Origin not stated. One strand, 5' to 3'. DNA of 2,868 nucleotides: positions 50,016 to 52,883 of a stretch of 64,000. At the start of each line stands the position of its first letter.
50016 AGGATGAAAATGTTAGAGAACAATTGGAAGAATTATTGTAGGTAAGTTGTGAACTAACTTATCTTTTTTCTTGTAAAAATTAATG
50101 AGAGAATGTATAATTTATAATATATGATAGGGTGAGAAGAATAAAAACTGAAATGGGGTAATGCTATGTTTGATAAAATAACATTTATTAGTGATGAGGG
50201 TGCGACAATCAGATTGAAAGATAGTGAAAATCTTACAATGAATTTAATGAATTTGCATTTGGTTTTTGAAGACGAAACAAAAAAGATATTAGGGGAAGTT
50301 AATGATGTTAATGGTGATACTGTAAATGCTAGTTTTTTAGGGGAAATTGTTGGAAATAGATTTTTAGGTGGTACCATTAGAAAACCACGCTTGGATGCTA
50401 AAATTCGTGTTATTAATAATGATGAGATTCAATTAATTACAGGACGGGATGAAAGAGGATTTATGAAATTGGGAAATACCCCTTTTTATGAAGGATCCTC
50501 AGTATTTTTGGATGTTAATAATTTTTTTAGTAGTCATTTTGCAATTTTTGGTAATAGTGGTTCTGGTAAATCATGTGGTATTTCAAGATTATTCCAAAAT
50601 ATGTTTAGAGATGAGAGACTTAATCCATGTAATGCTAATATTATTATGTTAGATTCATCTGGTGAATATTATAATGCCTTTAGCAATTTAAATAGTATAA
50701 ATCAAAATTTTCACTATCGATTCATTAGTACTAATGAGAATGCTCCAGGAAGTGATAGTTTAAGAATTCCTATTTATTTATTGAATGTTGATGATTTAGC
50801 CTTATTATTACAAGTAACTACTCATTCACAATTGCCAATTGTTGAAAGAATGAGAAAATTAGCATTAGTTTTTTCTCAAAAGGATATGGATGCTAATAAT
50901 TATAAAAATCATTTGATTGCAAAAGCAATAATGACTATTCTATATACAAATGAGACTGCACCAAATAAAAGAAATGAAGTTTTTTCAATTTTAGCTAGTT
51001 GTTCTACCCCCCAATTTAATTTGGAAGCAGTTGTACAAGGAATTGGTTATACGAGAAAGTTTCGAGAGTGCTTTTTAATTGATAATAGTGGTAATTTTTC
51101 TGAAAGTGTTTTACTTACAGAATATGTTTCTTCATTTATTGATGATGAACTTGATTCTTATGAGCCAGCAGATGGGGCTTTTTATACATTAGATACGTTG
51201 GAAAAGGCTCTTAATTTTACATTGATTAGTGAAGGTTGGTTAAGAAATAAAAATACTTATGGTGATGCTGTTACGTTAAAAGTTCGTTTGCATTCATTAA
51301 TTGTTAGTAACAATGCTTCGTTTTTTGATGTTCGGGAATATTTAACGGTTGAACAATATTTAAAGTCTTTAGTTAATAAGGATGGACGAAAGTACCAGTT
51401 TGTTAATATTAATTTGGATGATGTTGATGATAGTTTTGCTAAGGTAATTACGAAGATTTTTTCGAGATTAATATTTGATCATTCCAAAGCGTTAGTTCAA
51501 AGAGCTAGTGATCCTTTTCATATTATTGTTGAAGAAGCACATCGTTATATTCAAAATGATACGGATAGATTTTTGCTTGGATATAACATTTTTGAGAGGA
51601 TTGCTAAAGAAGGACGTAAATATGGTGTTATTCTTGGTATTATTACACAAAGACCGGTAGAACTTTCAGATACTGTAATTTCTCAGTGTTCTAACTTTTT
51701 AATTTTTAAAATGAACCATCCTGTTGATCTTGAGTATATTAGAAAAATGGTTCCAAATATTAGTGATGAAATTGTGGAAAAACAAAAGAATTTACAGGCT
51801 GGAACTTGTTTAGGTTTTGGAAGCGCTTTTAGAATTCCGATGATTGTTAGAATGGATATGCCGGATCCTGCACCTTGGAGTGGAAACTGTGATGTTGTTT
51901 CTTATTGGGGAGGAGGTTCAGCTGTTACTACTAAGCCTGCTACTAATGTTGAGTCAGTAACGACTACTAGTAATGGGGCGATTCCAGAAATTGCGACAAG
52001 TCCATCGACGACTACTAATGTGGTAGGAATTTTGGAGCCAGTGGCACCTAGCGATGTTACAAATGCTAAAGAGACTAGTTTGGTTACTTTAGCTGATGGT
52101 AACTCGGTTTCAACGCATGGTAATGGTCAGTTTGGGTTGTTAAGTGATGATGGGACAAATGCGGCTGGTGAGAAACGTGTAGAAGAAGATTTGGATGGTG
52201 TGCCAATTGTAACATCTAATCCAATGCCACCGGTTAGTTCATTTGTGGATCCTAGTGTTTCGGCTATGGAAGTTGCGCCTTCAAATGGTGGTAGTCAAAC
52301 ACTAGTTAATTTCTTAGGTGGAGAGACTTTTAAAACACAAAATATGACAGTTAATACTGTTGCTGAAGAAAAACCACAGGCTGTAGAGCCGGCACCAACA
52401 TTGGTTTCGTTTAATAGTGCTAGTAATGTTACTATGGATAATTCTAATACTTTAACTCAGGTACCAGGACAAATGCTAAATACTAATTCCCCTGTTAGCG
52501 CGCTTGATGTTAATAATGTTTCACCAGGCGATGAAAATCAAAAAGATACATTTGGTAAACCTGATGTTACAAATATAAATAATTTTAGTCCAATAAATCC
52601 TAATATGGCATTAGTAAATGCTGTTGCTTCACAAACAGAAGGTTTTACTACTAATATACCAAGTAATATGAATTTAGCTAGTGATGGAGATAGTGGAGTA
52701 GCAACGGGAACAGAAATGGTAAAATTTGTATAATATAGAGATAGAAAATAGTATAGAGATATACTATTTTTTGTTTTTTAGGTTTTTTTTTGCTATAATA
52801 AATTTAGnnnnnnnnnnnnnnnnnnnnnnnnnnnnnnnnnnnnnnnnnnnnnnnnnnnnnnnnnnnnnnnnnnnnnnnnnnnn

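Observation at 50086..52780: Solitary HerA/FtsK-like ATPase with a 290-aa disordered tail inserted as its own transcription unit inside the ftsY-ylxM-ffh locus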

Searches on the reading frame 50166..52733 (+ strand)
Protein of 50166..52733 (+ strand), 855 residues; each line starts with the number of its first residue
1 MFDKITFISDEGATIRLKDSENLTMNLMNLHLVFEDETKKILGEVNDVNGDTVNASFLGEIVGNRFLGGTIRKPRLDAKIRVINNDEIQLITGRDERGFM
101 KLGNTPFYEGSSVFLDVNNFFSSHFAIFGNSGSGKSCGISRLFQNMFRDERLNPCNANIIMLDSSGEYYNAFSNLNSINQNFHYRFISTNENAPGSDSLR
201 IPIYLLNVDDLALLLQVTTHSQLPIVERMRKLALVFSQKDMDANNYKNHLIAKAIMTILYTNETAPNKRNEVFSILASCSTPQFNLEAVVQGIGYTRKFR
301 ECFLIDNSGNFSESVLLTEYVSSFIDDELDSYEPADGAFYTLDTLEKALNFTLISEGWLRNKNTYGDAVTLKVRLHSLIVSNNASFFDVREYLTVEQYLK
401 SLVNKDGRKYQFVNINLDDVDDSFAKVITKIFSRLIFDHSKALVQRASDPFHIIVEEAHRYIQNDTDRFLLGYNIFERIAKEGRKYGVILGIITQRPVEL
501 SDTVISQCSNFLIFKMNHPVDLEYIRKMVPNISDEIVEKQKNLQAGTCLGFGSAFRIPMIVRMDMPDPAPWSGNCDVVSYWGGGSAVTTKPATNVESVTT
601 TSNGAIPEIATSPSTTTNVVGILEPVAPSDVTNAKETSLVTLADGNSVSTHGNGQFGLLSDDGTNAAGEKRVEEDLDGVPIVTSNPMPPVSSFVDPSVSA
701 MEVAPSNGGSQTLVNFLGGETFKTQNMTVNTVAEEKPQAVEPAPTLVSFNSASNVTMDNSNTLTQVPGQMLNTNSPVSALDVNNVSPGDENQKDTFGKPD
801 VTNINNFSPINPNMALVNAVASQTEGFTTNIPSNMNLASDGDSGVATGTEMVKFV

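Call 5: search_protein_families(library=pfam, proteins=[window:50166-52733:+], max_evalue=0.01)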
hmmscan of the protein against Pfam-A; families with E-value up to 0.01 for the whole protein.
window:50166-52733:+ (855 aa): 2 families
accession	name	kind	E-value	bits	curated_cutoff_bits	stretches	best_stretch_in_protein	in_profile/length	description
PF01935.23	DUF87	-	7.3e-20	72.4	23.2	1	102-252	3-142/220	Helicase HerA, central domain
PF01580.24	FtsK_SpoIIIE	-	0.0041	17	24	0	110-175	28-90/221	FtsK/SpoIIIE family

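Call 6: search_protein_families(library=ncbifam, proteins=[window:50166-52733:+], max_evalue=0.01)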
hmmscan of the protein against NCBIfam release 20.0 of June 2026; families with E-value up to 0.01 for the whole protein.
window:50166-52733:+ (855 aa): 7 families
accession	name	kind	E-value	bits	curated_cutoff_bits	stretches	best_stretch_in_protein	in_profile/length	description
NF042944.1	HerA_antiphage_2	equivalog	3.1e-46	158.3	850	1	109-581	123-560/576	anti-phage-associated helicase HerA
NF042943.1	HerA_antiphage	equivalog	3.1e-42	144.9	800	2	440-577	421-563/566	anti-phage-associated helicase HerA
NF040937.1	HerA_Thermprot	equivalog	1.5e-28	99.5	800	2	413-566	310-464/487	DNA double-strand break repair helicase HerA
NF040819.1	helicase_HerA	equivalog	1.8e-26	92.8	970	2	439-563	396-514/561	DNA double-strand break repair helicase HerA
NF053655.1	CedD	equivalog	1.1e-14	54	600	2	445-563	415-525/527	DNA-translocating ATPase CedD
NF033849.1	ser_rich_anae_1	subfamily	4.1e-11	41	650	1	428-525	996-1099/1163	serine-rich protein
NF045971.1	conju_CD1110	equivalog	1.7e-06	26.6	325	0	412-562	590-737/752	VirB4-like conjugal transfer ATPase, CD1110 family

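Call 7: search_protein_families(library=padloc, proteins=[window:50166-52733:+], max_evalue=0.01)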
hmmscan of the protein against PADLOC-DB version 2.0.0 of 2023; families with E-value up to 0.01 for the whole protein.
window:50166-52733:+ (855 aa): 15 families
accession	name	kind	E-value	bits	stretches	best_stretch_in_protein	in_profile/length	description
PDLC04102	HerA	-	3e-104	347.7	1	97-581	150-637/654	-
PDLC04105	HerA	-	8.8e-65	217.3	1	44-596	77-567/576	-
PDLC04106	HerA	-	4.3e-56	188.8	2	424-584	483-649/667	-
PDLC04098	HerA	-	5.6e-52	175.2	2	367-584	439-669/686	-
PDLC04097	HerA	-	1.3e-51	174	1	53-565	91-594/618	-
PDLC02185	HerA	-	1.8e-44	150.5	2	431-582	431-580/585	-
PDLC02188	HerA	-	2.3e-44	150.2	1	50-581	70-560/578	-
PDLC04100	HerA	-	2.4e-42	143.4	2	445-581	435-572/580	-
PDLC04103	HerA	-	3.8e-38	129.2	2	361-579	349-572/579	-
PDLC04104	HerA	-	2.4e-31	106.8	1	389-597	159-370/379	-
PDLC04140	mad8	-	7.4e-16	56.5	1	122-565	27-301/314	mads_8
PDLC01055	HerA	-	7.1e-14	49.5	2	451-562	417-523/532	Type III coevolved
PDLC04101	HerA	-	3e-11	40.7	1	98-216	144-253/400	-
PDLC04107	HerA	-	9.5e-10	36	1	72-214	114-256/306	-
PDLC04099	HerA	-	1.9e-07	28.6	1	76-169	118-211/214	-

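Call 8: search_solved_structures(query=window:50166-52733:+, max_evalue=1, show_alignments=2)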
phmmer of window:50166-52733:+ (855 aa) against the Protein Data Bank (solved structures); distinct sequences matched with E-value up to 1: 11.
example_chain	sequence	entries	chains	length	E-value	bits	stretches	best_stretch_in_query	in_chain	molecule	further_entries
9c1m_M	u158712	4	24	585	2e-43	151.7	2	415-581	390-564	ATP-binding protein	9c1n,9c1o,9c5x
8xau_A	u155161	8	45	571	2.1e-34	121.8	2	390-572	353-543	ATP-binding protein | HerA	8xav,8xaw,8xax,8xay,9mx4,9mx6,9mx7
8ziq_M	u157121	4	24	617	2.5e-34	121.5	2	415-584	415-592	HerA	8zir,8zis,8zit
8j4u_M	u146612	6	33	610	3.7e-26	94.5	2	427-581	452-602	Nucleoside triphosphate hydrolase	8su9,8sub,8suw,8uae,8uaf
4d2i_A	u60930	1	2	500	6.3e-26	93.8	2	415-583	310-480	HERA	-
8wiv_A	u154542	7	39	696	1.3e-25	92.8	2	447-583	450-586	Helicase HerA central domain-containing protein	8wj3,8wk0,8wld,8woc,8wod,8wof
8yho_A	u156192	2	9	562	4.6e-22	81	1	75-562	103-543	DUF87 domain-containing protein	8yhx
9x1l_A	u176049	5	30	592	5.9e-20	74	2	447-563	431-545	DNA helicase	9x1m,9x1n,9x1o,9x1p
8wet_A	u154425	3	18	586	1.3e-08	36.6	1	425-527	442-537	TdpA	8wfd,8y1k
1yu9_A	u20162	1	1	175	0.88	10.6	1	121-153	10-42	GTP-binding protein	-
2bmd_A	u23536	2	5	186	0.98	10.5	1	121-153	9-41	RAS-RELATED PROTEIN RAB4A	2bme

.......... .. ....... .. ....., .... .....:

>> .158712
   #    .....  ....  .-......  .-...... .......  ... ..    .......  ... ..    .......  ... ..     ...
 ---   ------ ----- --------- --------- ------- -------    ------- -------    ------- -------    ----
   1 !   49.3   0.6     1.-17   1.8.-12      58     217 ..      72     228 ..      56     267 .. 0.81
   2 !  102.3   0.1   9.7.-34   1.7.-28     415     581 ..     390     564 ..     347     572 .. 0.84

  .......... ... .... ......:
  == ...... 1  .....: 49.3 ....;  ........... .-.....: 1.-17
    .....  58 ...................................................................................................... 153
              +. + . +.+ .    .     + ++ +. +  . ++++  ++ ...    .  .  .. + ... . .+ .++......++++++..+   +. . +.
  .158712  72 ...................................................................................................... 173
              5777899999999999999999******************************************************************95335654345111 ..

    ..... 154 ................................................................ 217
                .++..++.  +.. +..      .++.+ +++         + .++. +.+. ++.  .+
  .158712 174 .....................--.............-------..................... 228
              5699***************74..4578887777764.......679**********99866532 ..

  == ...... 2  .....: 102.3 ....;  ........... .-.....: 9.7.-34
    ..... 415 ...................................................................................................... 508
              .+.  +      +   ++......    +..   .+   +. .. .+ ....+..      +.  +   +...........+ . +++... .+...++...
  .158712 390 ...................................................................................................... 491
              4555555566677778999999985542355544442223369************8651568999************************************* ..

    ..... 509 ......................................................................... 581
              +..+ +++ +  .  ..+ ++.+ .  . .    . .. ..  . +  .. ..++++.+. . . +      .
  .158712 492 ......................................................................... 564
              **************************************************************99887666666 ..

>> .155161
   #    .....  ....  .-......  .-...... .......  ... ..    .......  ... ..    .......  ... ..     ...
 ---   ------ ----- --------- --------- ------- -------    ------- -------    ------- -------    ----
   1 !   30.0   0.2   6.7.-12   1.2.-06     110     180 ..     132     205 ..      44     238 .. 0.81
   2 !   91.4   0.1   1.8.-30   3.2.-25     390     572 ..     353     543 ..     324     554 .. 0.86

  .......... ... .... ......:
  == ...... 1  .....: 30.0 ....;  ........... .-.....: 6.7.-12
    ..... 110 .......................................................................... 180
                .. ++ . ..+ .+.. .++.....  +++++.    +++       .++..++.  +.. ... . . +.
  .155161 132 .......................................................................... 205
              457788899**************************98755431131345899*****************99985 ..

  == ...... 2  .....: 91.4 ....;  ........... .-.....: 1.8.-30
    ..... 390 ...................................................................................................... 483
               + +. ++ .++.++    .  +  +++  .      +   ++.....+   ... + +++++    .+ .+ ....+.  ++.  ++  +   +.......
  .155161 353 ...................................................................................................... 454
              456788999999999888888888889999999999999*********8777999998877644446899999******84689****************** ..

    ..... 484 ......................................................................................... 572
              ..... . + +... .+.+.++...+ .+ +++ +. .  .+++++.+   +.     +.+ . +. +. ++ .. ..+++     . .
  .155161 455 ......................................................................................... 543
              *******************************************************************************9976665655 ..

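Call 11: find_homologous_proteins(query=window:50166-52733:+, max_evalue=1e-10)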
Query window:50166-52733:+ (855 aa): 8000 proteins with E <= 1e-10 among 8000 candidates; the best 120 are listed.
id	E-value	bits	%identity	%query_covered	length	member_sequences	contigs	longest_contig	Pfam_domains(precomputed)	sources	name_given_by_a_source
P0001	0.0e+0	1913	100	100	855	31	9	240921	PF01935.24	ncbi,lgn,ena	-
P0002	0.0e+0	1392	73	100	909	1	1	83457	PF01935.24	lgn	-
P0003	0.0e+0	1385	72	100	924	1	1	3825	PF01935.24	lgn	-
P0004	0.0e+0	1279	66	100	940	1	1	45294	PF01935.24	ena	-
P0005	0.0e+0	1248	70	100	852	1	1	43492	PF01935.24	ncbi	-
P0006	0.0e+0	1227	68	100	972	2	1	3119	PF01935.24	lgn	-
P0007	0.0e+0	1217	88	69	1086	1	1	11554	PF01935.24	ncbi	-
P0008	0.0e+0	1212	81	80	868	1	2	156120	PF01935.24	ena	-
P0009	0.0e+0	1209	68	98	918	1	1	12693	PF01935.24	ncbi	-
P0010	0.0e+0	1208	82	75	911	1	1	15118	PF01935.24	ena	-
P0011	0.0e+0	1208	82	75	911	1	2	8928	PF01935.24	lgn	-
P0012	0.0e+0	1208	82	75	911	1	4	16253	PF01935.24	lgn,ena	-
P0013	0.0e+0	1208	63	100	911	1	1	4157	PF01935.24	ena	-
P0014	0.0e+0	1208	82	75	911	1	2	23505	PF01935.24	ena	-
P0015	0.0e+0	1208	82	75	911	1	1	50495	PF01935.24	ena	-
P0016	0.0e+0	1207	82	75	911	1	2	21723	PF01935.24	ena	-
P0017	0.0e+0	1205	82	75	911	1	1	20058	PF01935.24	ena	-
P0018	0.0e+0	1205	82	75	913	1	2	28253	PF01935.24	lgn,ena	-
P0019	0.0e+0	1204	82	75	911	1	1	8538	PF01935.24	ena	-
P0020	0.0e+0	1199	83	76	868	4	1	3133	PF01935.24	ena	-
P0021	0.0e+0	1198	82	75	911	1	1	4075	PF01935.24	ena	-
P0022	0.0e+0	1194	72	91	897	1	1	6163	PF01935.24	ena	-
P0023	0.0e+0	1194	81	75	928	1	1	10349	PF01935.24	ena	-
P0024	0.0e+0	1184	70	91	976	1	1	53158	PF01935.24,PF01580.25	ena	-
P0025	0.0e+0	1178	71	90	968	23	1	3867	PF01935.24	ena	-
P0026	0.0e+0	1177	77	80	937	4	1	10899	PF01935.24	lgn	-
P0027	0.0e+0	1172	83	72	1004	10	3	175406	PF01935.24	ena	-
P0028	0.0e+0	1171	71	91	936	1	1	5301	PF01935.24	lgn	-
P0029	0.0e+0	1170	71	88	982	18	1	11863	PF01935.24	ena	-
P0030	0.0e+0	1168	71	89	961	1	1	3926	PF01935.24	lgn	-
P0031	0.0e+0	1158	70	88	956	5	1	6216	PF01935.24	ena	-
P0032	0.0e+0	1155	74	80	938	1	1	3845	PF01935.24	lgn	-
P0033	0.0e+0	1155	79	77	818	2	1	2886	PF01935.24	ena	-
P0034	0.0e+0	1147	78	73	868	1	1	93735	PF01935.24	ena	-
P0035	0.0e+0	1147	78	77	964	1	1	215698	PF01935.24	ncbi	-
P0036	0.0e+0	1147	66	93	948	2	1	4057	PF01935.24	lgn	-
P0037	0.0e+0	1146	78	78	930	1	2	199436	PF01935.24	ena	-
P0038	0.0e+0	1129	81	71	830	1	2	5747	PF01935.24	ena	-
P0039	0.0e+0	1127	84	69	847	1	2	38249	PF01935.24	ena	-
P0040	0.0e+0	1107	81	69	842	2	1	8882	PF01935.24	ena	-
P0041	0.0e+0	1095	62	99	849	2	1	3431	PF01935.24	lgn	-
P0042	0.0e+0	1092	88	63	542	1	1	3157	PF01935.24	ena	-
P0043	0.0e+0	1089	76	73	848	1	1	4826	PF01935.24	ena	-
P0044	0.0e+0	1085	69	75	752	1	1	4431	PF01935.24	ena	-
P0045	0.0e+0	1082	75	73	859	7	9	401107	PF01935.24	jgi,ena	-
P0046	0.0e+0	1076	76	72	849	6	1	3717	PF01935.24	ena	-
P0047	0.0e+0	1074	75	74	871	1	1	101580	PF01935.24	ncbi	-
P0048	0.0e+0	1073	78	69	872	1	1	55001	PF01935.24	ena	-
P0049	0.0e+0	1072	74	75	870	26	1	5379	PF01935.24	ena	-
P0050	0.0e+0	1069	74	74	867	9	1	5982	PF01935.24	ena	-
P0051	0.0e+0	1060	73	73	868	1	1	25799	PF01935.24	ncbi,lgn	-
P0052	0.0e+0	1059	73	73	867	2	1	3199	PF01935.24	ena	-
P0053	0.0e+0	1058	73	73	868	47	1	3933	PF01935.24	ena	-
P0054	0.0e+0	1058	73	73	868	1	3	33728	PF01935.24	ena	-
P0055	0.0e+0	1057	73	73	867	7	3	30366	PF01935.24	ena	-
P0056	0.0e+0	1057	73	73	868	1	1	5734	PF01935.24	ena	-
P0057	0.0e+0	1056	72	73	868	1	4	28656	PF01935.24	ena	-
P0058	0.0e+0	1055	76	71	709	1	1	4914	PF01935.24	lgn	-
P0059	0.0e+0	1055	73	74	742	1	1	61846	PF01935.24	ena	-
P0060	0.0e+0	1051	75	71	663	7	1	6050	PF01935.24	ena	-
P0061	0.0e+0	1048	76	72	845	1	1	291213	PF01935.24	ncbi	-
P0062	0.0e+0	1043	76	70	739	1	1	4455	PF01935.24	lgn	-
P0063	0.0e+0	1043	77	70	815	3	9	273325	PF01935.24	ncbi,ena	-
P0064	0.0e+0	1043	72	75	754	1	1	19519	PF01935.24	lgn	-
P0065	0.0e+0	1043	73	73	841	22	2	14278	PF01935.24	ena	-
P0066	0.0e+0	1043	67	81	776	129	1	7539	PF01935.24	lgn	-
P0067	0.0e+0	1042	67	81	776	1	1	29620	PF01935.24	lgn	-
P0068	0.0e+0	1042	68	81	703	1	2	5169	PF01935.24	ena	-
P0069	0.0e+0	1042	76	70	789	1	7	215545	PF01935.24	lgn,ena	-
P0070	0.0e+0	1041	72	76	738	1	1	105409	PF01935.24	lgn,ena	-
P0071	0.0e+0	1041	68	81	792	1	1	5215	PF01935.24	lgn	-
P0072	0.0e+0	1040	68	81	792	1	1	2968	PF01935.24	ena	-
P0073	0.0e+0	1040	68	81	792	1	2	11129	PF01935.24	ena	-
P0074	0.0e+0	1040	68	81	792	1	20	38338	PF01935.24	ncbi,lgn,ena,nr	ncbi:MAG TPA: DUF87 domain-containing protein [Candidatus Faecimonas gallistercoris]|nr:DUF87 domain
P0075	0.0e+0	1040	73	72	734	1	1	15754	PF01935.24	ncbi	-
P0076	0.0e+0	1040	76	70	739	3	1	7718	PF01935.24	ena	-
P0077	0.0e+0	1040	76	70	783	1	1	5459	PF01935.24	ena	-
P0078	0.0e+0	1040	76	70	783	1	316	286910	PF01935.24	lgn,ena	-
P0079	0.0e+0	1040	76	70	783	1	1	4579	PF01935.24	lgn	-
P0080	0.0e+0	1039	75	70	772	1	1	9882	PF01935.24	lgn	-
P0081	0.0e+0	1039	76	70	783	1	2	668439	PF01935.24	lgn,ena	-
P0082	0.0e+0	1039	76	70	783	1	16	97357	PF01935.24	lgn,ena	-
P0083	0.0e+0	1039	76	70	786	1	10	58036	PF01935.24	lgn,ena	-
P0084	0.0e+0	1039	74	72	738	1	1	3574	PF01935.24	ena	-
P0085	0.0e+0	1039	73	73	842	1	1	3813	PF01935.24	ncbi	-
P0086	0.0e+0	1039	76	70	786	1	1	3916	PF01935.24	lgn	-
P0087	0.0e+0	1039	74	70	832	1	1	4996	PF01935.24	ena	-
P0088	0.0e+0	1039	73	72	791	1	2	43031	PF01935.24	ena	-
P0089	0.0e+0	1039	73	72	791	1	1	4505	PF01935.24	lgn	-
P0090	0.0e+0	1039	77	69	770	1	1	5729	PF01935.24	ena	-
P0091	0.0e+0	1039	73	72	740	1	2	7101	PF01935.24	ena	-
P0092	0.0e+0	1039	73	72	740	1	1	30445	PF01935.24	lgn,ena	-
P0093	0.0e+0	1039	73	72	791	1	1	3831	PF01935.24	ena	-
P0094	0.0e+0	1039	76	70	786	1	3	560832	PF01935.24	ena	-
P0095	0.0e+0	1039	74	72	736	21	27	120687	PF01935.24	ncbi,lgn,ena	-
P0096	0.0e+0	1039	74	72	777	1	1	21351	PF01935.24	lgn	-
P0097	0.0e+0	1038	76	70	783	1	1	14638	PF01935.24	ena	-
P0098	0.0e+0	1038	73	75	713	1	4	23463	PF01935.24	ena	-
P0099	0.0e+0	1038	72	76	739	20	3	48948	PF01935.24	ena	-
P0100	0.0e+0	1038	74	72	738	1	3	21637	PF01935.24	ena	-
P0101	0.0e+0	1038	68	82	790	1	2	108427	PF01935.24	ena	-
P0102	0.0e+0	1038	76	70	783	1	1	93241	PF01935.24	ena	-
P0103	0.0e+0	1038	73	72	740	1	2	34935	PF01935.24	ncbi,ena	-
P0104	0.0e+0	1038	68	82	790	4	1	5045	PF01935.24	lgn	-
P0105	0.0e+0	1038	76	70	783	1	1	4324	PF01935.24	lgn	-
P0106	0.0e+0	1038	67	80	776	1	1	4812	PF01935.24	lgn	-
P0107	0.0e+0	1038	76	70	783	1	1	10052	PF01935.24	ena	-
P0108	0.0e+0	1038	76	70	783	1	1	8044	PF01935.24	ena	-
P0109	0.0e+0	1038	76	70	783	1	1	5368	PF01935.24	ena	-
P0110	0.0e+0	1038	73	72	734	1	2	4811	PF01935.24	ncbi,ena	-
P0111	0.0e+0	1038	65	83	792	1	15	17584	PF01935.24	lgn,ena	-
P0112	0.0e+0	1038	73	75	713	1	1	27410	PF01935.24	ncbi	-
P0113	0.0e+0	1038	73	72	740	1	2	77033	PF01935.24,PF12846.14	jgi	-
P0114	0.0e+0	1038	76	70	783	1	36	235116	PF01935.24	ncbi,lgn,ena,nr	ncbi:MAG: DUF87 domain-containing protein [bacterium]|nr:DUF87 domain-containing protein [Mycoplasma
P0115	0.0e+0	1038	65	83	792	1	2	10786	PF01935.24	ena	-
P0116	0.0e+0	1038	69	80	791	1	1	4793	PF01935.24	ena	-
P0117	0.0e+0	1038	76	70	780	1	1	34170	PF01935.24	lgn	-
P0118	0.0e+0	1038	71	76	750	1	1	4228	PF01935.24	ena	-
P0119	0.0e+0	1038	76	70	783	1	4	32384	PF01935.24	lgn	-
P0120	0.0e+0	1038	77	68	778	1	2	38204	PF01935.24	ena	-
